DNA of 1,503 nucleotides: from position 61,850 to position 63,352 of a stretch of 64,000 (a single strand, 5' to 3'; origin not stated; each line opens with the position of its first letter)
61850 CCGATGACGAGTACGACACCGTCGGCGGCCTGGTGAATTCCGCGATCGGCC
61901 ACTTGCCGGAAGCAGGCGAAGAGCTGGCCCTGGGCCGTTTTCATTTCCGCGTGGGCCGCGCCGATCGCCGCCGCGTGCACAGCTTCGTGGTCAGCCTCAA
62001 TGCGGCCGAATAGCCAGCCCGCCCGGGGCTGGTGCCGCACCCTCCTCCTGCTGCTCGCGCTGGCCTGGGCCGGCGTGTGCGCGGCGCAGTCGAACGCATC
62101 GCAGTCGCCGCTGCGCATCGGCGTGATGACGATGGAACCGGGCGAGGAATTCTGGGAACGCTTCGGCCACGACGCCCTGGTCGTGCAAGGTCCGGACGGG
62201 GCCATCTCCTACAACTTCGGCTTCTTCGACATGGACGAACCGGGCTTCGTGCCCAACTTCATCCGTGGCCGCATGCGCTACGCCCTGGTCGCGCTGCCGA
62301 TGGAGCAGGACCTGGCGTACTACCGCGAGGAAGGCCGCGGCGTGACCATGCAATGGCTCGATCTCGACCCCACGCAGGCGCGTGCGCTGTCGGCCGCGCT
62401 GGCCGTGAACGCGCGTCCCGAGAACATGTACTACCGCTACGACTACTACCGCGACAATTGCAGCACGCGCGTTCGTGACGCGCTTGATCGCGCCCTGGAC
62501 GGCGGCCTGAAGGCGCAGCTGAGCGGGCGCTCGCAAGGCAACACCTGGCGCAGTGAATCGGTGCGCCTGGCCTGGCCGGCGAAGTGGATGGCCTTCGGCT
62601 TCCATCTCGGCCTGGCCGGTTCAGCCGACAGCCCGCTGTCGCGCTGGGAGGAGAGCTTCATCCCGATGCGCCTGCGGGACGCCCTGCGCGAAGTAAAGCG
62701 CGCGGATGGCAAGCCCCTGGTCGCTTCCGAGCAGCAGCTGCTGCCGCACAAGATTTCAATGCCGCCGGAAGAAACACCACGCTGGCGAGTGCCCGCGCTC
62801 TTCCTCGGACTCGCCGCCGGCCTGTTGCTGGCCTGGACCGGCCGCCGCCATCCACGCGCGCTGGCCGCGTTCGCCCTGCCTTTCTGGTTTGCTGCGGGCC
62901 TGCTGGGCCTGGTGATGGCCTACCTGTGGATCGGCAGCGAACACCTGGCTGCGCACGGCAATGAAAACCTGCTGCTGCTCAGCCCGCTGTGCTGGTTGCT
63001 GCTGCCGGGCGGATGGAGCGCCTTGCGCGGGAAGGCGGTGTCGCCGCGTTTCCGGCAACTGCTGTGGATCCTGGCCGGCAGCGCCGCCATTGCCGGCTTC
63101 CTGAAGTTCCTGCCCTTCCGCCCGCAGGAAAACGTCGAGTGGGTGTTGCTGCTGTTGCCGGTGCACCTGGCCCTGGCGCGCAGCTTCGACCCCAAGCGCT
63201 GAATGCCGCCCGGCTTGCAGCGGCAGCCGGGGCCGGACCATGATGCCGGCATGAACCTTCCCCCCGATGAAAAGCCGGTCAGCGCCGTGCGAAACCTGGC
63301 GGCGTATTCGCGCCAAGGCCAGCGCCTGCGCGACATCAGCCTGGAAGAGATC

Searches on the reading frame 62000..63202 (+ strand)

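Call 82: search_protein_families(library=pfam, proteins=[window:62000-63202:+], max_evalue=0.001)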
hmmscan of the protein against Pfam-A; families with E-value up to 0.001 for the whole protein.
window:62000-63202:+ (400 aa): 2 families
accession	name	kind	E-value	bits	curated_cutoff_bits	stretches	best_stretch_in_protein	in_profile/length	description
PF13387.12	Lnb_N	-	4e-19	69.3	22.2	1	38-173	14-158/175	Lnb N-terminal periplasmic domain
PF25221.1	5TMH_Lnb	-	5.3e-10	40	25.2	1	271-385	17-125/144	Lnb transmembrane domain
